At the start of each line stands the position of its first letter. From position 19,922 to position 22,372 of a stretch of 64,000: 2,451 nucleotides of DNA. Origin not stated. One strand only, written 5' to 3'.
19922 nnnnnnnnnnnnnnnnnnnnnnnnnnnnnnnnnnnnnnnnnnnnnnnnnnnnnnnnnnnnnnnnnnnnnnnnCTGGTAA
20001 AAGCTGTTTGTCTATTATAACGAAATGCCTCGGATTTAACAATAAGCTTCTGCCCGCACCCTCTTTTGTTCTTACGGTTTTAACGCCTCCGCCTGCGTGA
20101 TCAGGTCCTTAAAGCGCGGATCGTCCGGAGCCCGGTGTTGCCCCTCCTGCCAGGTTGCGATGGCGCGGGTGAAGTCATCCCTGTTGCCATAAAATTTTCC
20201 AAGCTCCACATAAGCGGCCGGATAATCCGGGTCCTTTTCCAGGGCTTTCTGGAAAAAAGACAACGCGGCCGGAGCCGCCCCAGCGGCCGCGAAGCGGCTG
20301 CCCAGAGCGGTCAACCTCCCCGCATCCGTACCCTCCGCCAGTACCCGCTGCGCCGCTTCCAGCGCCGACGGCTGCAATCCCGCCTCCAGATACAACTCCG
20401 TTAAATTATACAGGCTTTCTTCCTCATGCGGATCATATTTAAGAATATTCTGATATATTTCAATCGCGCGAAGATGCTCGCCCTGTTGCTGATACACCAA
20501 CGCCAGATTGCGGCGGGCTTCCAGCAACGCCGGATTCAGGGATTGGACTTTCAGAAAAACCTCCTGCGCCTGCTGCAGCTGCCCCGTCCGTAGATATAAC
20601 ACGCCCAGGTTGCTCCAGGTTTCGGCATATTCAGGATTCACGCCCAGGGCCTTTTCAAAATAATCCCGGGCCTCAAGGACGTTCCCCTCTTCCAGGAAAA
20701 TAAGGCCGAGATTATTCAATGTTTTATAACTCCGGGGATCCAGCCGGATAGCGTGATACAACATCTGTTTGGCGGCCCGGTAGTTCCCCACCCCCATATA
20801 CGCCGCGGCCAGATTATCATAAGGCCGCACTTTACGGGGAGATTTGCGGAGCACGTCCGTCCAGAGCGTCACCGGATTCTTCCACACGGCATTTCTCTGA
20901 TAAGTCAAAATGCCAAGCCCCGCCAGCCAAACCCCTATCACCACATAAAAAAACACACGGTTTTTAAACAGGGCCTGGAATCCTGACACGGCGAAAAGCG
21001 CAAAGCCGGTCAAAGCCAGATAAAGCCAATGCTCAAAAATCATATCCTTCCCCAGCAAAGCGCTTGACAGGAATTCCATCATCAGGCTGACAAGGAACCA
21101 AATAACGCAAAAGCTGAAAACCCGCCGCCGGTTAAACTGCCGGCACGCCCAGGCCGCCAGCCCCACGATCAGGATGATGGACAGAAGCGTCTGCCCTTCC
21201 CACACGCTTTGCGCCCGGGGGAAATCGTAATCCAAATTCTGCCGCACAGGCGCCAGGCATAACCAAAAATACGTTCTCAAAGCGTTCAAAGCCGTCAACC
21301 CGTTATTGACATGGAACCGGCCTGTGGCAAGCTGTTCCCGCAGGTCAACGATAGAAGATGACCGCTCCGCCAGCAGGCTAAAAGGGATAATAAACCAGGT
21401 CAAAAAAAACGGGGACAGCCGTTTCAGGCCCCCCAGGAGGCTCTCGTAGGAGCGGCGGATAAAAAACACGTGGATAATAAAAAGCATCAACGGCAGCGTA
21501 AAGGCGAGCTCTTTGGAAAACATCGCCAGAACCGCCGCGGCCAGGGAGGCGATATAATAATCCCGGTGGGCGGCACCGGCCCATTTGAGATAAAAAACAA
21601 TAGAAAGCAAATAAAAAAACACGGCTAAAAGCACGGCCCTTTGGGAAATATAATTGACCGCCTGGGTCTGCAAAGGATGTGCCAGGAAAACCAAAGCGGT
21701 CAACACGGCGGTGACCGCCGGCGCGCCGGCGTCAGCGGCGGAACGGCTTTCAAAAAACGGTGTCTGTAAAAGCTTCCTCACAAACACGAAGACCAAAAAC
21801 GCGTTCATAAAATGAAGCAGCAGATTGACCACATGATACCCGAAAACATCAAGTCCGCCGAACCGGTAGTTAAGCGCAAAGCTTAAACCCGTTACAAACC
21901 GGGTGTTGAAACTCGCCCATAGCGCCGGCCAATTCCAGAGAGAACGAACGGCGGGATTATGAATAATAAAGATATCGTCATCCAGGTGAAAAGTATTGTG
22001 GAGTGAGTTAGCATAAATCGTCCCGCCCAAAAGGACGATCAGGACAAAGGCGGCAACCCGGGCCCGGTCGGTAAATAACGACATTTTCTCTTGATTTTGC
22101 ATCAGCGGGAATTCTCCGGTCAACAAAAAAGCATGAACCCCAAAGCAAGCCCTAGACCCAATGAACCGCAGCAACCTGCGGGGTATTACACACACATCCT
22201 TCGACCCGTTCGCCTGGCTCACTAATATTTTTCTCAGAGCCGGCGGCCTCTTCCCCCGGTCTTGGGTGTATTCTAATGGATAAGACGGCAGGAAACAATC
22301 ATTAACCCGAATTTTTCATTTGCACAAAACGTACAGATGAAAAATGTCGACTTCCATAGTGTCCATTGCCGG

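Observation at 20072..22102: Four paralogs of the same TMTC-like family within 64 kb (also 49181-51130)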

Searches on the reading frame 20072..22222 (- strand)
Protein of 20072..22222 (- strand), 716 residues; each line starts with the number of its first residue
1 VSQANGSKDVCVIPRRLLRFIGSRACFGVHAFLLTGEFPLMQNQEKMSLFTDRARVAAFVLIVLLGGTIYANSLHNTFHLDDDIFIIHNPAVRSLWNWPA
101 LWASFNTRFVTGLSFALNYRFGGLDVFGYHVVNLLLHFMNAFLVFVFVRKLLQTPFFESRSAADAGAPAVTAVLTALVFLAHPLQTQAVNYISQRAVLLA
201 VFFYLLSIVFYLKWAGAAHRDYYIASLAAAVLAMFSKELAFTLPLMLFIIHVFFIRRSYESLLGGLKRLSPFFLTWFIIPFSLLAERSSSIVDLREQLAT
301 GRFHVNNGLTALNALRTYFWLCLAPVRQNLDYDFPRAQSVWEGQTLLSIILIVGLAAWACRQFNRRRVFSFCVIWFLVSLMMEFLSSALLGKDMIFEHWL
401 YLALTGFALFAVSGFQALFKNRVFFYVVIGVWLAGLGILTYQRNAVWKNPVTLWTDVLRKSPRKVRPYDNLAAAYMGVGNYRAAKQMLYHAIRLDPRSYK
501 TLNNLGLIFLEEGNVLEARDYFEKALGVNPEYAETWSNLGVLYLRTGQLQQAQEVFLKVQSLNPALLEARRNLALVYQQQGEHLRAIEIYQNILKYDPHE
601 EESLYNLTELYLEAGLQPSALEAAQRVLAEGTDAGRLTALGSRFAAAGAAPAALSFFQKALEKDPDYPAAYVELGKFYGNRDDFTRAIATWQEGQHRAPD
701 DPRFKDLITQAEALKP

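Call 4: search_protein_families(library=pfam, proteins=[window:20072-22222:-], max_evalue=0.01)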
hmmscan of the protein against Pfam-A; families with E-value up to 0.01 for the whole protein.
window:20072-22222:- (716 aa): 20 families
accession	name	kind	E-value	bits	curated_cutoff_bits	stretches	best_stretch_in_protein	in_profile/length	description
PF14559.12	TPR_19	-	7e-29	100.4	25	3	645-710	2-67/68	Tetratricopeptide repeat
PF13431.12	TPR_17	-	5.8e-27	92.1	24.4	2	521-554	1-34/34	Tetratricopeptide repeat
PF00515.34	TPR_1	-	3.1e-26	90.5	27.8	3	500-532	2-34/34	Tetratricopeptide repeat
PF13181.12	TPR_8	-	6e-24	82.6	25.7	3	533-565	1-33/34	Tetratricopeptide repeat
PF07719.23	TPR_2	-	2.5e-23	80.6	27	3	533-565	1-33/34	Tetratricopeptide repeat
PF13424.12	TPR_12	-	1.6e-19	70.3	30.1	2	500-558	4-70/77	Tetratricopeptide repeat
PF13432.12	TPR_16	-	4.6e-19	69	32.7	3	471-526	3-58/65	Tetratricopeptide repeat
PF13414.12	TPR_11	-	1.7e-16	60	26.8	3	506-547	1-42/42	TPR repeat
PF13428.12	TPR_14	-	1.2e-15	56.9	23.5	1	637-676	4-43/44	Tetratricopeptide repeat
PF13176.12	TPR_7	-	3.5e-11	42.7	27.9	0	571-598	3-32/36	Tetratricopeptide repeat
PF13374.12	TPR_10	-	2.3e-10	40.6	27.5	0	468-493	5-30/42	Tetratricopeptide repeat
PF13174.12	TPR_6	-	9e-10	39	26.3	0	571-598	4-31/33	Tetratricopeptide repeat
PF23914.1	TPR_CcmH_CycH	-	6.9e-09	36.2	42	2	505-600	56-154/158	Cytochrome c-type biogenesis protein H TPR domain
PF13371.12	TPR_9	-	1.1e-08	35.3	35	0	473-531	3-61/73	Tetratricopeptide repeat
PF25063.1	ARM_TT21_C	-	1.2e-06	29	35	1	534-631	96-194/209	Tetratricopeptide repeat protein 21 C-terminal ARM domain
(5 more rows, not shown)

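Call 5: search_protein_families(library=ncbifam, proteins=[window:20072-22222:-], max_evalue=0.01)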
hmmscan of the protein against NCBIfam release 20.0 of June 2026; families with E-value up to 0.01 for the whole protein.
window:20072-22222:- (716 aa): 31 families (the best 25 are shown)
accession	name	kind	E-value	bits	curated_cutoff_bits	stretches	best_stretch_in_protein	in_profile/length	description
TIGR02917.1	PEP_TPR_lipo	equivalog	1.3e-31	109.3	312.2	2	530-712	462-645/899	XrtA/PEP-CTERM system TPR-repeat protein PrsT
TIGR02521.1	type_IV_pilW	equivalog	4.9e-28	98.3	154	2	468-647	34-215/234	type IV pilus biogenesis/stability protein PilW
NF040959.1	MamA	equivalog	1.2e-22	80.4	200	2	441-562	81-202/204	magnetosome protein MamA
NF033758.1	gliding_GltE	equivalog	4.2e-18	65.5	225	2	522-628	75-181/411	adventurous gliding motility TPR repeat lipoprotein GltE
NF033762.1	social_mot_Tgl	equivalog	6.8e-16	58.4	225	2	503-595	35-128/252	social motility TPR repeat lipoprotein Tgl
NF002725.1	PRK02603.1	equivalog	1.5e-15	57.6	143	2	478-552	48-125/173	photosystem I assembly protein Ycf3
TIGR02552.1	LcrH_SycD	equivalog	1.4e-13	50.7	104.8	1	546-641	31-126/136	SycD/LcrH family type III secretion system chaperone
NF033920.0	C39_PA2778_fam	equivalog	1.8e-13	50.5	150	2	513-596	170-253/255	PA2778 family cysteine peptidase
NF008757.0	PRK11788.1-5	equivalog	3.5e-12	46.2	363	1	541-629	43-135/388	lipopolysaccharide assembly protein LapB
NF047507.1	TPR_BatC_Lepto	exception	1.6e-09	37.6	175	1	512-576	71-139/214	TPR repeat-containing protein BatC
TIGR00540.1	TPR_hemY_coli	hypoth_equivalog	5.3e-09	35.3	142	1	454-591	250-383/385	heme biosynthesis-associated TPR protein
NF040561.1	PrimPol_Msp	equivalog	7e-09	34.8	200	1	501-581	27-99/515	CRISPR-associated primase-polymerase type A1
NF008756.0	PRK11788.1-4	equivalog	7.1e-09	35.2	474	1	497-692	37-238/389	lipopolysaccharide assembly protein LapB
NF008391.2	PRK11189.1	equivalog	1.8e-08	34.2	250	1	477-557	77-157/297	lipoprotein NlpI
TIGR03939.1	PGA_TPR_OMP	equivalog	2.2e-08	32.8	366.65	1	541-674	61-194/800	poly-beta-1,6 N-acetyl-D-glucosamine export porin PgaA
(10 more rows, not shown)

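Call 30: predict_structure(alignment_id=A1)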
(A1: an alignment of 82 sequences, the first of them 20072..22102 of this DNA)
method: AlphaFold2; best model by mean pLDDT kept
length: 676 residues; sequences in the alignment: 82
mean_pLDDT: 94.0   pTM: 0.91
mean pLDDT of the five models: 94.0, 93.7, 93.6, 93.4, 93.2
residues with pLDDT >= 90: 601; 70-90: 49; 50-70: 22; < 50: 4
segments of 3 or more residues with pLDDT < 50: 1-3
pLDDT, mean of each block of 10 residues (from residue 1): 51 90 98 95 92 91 93 97 96 98 98 90 74 98 97 97 99 94 98 97 98 93 95 96 76 68 90 95 95 93 96 96 95 97 90 89 98 96 97 98 97 98 96 96 98 97 97 97 98 97 98 98 92 97 97 90 95 96 95 95 96 98 97 98 97 97 97 93
secondary structure, 60 per line:
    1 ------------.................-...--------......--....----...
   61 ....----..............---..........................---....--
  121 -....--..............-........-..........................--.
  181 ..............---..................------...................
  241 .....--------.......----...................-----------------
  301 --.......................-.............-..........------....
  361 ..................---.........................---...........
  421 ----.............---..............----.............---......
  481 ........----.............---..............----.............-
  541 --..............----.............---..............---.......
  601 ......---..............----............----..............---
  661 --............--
elements in order: H13-29 H42-47 H50-53 H58-64 H69-82 H86-111 H115-118 H122-125 H128-141 H143-150 H152-177 H180-194 H198-215 H222-245 H254-260 H265-283 H303-325 H327-339 H341-350 H357-378 H382-406 H410-420 H425-437 H441-454 H459-471 H475-488 H493-505 H509-522 H527-539 H543-556 H561-573 H577-590 H594-606 H610-623 H628-639 H644-657 H663-674

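Call 33: fold_search(model_id=the predicted structure, library=pdb)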
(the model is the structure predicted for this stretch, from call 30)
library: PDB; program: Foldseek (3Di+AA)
matches with E <= 10: 1422; with E <= 0.001: 379
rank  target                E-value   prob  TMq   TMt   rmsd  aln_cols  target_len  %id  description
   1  9qhb                  7.3e-12  1.00  0.31  0.68   5.2       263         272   33  Crystal structure of 16-repeat CTPR protein with eliminated coordination sites (released 2025-10-22)
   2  8chy                  1.7e-11  1.00  0.28  0.60   6.5       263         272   33  Crystal structure of an 8-repeat consensus TPR superhelix with Zinc. (released 2024-02-21)
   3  1w3b_A                9.4e-11  1.00  0.36  0.58  10.1       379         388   20  The superhelical TPR domain of O-linked GlcNAc transferase reveals structural similarities to importin alpha. (released 2004-09-09)
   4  9qhc_B                1.4e-10  1.00  0.31  0.68   4.8       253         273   33  Crystal structure of 8-repeat CTPR protein with eliminated coordination sites (released 2025-10-22)
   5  9qhc_A                1.9e-10  1.00  0.31  0.68   4.6       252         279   33  Crystal structure of 8-repeat CTPR protein with eliminated coordination sites (released 2025-10-22)
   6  1w3b_B                2.1e-10  1.00  0.28  0.48  10.8       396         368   19  The superhelical TPR domain of O-linked GlcNAc transferase reveals structural similarities to importin alpha. (released 2004-09-09)
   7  6eou                  3.3e-10  1.00  0.33  0.58   9.8       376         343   21  O-GlcNAc transferase TPR domain with the intellectual disability associated mutation L254F (released 2018-05-09)
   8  8dth_A                1.9e-09  1.00  0.25  0.23  12.3       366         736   20  Cryo-EM structure of Arabidopsis SPY alternative conformation 2 (released 2023-03-08)
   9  7y4i_A                2.2e-09  1.00  0.24  0.20  15.2       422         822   18  Crystal structure of SPINDLY in complex with GDP (released 2022-12-07)
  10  7yea_A                2.3e-09  1.00  0.33  0.23  20.2       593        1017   17  Human O-GlcNAc transferase Dimer (released 2023-07-12)
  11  8dtg_B                2.5e-09  1.00  0.24  0.23  11.9       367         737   21  Cryo-EM structure of Arabidopsis SPY alternative conformation 1 (released 2023-03-08)
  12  8dth_B                4.4e-09  1.00  0.25  0.24   9.2       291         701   24  Cryo-EM structure of Arabidopsis SPY alternative conformation 2 (released 2023-03-08)
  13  7ntf_A                4.9e-09  1.00  0.36  0.27   9.8       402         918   17  Cryo-EM structure of unliganded O-GlcNAc transferase (released 2021-11-17)
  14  7ntf_B                6.6e-09  1.00  0.34  0.29   5.2       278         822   19  Cryo-EM structure of unliganded O-GlcNAc transferase (released 2021-11-17)
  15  7y4i_B                8.8e-09  1.00  0.24  0.21  15.4       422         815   19  Crystal structure of SPINDLY in complex with GDP (released 2022-12-07)
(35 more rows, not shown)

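Call 48: find_related_loci(query=A5, collection=genome_contigs, flank=3000)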
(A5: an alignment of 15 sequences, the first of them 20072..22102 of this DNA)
Query A5 (676 aa) in genome_contigs; peptide patterns used: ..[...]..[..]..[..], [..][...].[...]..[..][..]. (x = any residue, [..] = any of these).
598 stretches matched a pattern (row limit reached: there are more); 587 encode a relative of the query (tblastn E <= 1e-3); the best 80 are kept; 79 distinct loci.
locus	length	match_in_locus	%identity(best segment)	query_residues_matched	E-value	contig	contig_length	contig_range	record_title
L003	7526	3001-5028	97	1-676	0e+0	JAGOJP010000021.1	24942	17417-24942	MAG: Candidatus Omnitrophota bacterium isolate Go_SlDig_bin_317 Go_SlDig_5523_length_24942_cov_4.518598, whole genome sh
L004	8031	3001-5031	80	1-676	0e+0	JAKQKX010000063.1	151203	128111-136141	MAG: Candidatus Omnitrophota bacterium isolate USDV_maxbin.135_sub k141_559545, whole genome shotgun sequence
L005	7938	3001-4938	35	20-658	5e-111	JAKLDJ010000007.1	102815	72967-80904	MAG: Candidatus Omnitrophota bacterium isolate RA.bin107 RA.bin107_7, whole genome shotgun sequence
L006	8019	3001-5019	36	15-671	9e-111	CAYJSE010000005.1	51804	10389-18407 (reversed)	MAG TPA_asm: uncultured Planctomycetia bacterium isolate ERP125453_co1_305 genome assembly, contig: NODE_441_length_5180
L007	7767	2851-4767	35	15-660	3e-106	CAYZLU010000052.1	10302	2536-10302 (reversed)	MAG TPA_asm: uncultured Planctomycetales bacterium isolate binchicken_co241_372 genome assembly, contig: NODE_6623_lengt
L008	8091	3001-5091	34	14-665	3e-105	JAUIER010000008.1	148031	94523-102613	MAG: bacterium isolate 8_bin.41 NODE_216_length_148031_cov_1.435519, whole genome shotgun sequence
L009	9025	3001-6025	34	20-660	4e-102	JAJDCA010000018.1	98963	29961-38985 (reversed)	MAG: Candidatus Omnitrophota bacterium isolate OFTM38 OFTM38_17, whole genome shotgun sequence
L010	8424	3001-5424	34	18-675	1e-101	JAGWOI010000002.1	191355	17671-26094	MAG: Candidatus Omnitrophota bacterium isolate REEB252 contig-150_45, whole genome shotgun sequence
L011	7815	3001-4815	34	20-661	2e-101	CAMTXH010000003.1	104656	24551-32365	MAG: uncultured Omnitrophica bacterium isolate G01_MAG_00006 genome assembly, contig: G01_MAG_00006_000000000003, whole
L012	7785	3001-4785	34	13-591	6e-101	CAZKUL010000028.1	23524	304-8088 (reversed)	MAG TPA_asm: uncultured Planctomycetales bacterium isolate binchicken_co241_121 genome assembly, contig: NODE_2008_lengt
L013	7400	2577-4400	34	15-657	3e-99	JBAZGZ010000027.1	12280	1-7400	MAG: Candidatus Omnitrophota bacterium isolate SO_2017_LW3_58 NODE_15499_length_12280_cov_0.923476_LW162_2017, whole gen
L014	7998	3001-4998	34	21-660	2e-99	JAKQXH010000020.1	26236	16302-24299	MAG: Candidatus Omnitrophota bacterium isolate USST_metabat.84_sub k141_2031493, whole genome shotgun sequence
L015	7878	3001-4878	34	15-675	5e-99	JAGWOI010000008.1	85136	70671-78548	MAG: Candidatus Omnitrophota bacterium isolate REEB252 contig-150_348, whole genome shotgun sequence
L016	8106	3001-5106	34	16-675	7e-98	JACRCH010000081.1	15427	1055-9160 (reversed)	MAG: Deltaproteobacteria bacterium isolate NC_groundwater_1641_Pr3_B-0.1um_55_74 SR-2_scaffold_141_1874296, whole genome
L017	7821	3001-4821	34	1-553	3e-97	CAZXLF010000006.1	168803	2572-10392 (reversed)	MAG TPA_asm: uncultured Planctomycetia bacterium isolate SRP273308_co1_398 genome assembly, contig: NODE_84_length_16880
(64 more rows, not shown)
